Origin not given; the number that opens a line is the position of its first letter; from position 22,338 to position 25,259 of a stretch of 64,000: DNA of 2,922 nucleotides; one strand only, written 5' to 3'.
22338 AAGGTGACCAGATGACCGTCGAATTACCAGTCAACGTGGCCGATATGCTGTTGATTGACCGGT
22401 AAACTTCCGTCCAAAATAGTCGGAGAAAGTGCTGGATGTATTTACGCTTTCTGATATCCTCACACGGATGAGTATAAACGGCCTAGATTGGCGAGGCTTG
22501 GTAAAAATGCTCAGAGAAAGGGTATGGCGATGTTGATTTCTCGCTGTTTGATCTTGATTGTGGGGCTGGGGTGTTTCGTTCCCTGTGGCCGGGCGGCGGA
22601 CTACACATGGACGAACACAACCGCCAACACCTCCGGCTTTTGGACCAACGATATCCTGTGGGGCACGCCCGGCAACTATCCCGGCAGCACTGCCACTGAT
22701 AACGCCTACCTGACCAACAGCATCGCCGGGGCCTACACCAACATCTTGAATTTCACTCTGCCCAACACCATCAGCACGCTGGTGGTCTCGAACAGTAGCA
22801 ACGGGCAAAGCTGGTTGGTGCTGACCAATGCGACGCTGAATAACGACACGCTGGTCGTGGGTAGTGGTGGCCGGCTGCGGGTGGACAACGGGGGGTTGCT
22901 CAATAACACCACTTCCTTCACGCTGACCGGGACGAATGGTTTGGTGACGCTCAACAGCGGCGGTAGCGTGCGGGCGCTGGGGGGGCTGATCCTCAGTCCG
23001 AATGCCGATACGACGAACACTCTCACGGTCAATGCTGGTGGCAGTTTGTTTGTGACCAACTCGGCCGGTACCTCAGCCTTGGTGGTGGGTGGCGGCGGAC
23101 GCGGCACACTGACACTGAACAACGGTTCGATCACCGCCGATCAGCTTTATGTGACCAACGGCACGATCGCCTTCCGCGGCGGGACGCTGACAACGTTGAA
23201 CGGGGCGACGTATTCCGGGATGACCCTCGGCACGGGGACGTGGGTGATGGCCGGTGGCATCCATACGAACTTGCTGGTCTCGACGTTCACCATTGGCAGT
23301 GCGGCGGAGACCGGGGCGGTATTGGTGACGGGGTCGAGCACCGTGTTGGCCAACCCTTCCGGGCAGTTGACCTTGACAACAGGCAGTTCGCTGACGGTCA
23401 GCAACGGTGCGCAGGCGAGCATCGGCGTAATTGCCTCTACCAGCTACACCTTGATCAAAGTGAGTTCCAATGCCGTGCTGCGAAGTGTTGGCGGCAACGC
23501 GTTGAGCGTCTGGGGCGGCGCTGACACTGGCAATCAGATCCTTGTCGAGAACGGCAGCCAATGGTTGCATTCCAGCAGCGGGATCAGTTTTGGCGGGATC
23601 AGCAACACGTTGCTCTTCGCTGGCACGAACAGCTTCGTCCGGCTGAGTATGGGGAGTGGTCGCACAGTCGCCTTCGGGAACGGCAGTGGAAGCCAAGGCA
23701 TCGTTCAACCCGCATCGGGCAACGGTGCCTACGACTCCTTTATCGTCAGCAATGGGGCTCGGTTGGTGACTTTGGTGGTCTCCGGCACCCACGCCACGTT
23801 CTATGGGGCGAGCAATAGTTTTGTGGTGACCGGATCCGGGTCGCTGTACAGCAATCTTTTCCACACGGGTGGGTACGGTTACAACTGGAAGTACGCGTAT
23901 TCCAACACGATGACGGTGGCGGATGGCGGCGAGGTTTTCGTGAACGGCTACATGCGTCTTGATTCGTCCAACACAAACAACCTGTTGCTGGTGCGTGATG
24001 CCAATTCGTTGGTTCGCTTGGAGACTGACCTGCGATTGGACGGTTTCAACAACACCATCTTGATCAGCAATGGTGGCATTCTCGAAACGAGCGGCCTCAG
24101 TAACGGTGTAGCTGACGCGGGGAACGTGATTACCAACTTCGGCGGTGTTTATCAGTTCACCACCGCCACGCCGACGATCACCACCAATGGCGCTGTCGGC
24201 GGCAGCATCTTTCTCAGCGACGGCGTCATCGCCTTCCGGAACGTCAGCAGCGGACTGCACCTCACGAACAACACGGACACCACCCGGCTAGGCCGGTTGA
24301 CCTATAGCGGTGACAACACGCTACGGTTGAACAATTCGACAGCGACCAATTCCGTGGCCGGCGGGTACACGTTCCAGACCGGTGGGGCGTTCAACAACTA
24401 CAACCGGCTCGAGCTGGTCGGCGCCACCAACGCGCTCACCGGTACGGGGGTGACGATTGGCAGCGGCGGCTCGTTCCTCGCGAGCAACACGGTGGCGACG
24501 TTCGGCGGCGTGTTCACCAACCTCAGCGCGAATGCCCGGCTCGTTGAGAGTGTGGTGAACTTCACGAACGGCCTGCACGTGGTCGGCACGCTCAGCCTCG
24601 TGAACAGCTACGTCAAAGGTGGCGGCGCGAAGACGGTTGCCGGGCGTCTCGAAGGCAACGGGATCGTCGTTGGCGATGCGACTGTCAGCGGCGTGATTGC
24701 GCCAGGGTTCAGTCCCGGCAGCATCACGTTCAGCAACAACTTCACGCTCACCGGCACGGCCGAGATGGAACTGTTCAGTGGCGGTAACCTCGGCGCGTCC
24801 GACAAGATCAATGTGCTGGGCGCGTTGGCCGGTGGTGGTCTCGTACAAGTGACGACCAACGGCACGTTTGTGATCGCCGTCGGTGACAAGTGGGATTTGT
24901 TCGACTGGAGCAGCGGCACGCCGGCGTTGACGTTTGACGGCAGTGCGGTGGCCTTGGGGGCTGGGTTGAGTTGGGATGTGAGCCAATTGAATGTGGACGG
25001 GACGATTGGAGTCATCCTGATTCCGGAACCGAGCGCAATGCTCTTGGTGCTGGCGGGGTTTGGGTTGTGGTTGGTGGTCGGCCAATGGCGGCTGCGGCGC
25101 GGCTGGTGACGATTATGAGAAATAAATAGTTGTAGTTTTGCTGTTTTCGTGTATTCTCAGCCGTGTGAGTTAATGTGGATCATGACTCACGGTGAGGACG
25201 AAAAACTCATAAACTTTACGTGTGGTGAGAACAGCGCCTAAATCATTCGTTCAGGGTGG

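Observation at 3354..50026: A 14-bp CG-centred palindrome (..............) sits at every divergent intergenic region and at four more operon starts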

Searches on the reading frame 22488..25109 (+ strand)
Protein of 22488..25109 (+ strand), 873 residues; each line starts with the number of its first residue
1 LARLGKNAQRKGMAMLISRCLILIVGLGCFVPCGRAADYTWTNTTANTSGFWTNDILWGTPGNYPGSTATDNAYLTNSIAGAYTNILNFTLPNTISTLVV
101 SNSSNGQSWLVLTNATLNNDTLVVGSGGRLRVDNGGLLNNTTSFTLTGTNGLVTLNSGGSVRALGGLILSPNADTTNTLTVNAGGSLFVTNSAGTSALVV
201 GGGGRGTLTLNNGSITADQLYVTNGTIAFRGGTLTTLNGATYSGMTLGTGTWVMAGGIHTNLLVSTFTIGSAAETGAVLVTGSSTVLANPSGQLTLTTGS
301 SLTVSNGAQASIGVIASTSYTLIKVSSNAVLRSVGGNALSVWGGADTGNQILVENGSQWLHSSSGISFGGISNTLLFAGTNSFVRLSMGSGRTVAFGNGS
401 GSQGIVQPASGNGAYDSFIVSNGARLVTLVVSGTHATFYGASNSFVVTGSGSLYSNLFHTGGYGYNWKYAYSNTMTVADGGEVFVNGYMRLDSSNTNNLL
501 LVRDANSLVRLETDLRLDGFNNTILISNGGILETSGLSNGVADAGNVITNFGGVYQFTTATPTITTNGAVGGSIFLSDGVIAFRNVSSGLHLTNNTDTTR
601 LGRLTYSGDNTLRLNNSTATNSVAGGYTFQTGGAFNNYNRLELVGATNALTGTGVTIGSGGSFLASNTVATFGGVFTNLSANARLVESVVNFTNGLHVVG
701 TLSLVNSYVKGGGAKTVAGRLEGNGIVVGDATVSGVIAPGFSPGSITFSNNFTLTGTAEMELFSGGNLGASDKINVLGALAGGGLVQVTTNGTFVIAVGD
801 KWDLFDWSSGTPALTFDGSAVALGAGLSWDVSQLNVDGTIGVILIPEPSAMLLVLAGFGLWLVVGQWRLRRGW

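Call 9: search_protein_families(library=pfam, proteins=[window:22488-25109:+])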
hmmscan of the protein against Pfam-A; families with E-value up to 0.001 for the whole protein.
window:22488-25109:+ (873 aa): 0 families

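Call 58: search_protein_families(library=pfam, proteins=[window:22524-25109:+], max_evalue=0.01)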
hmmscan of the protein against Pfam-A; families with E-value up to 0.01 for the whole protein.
window:22524-25109:+ (861 aa): 0 families
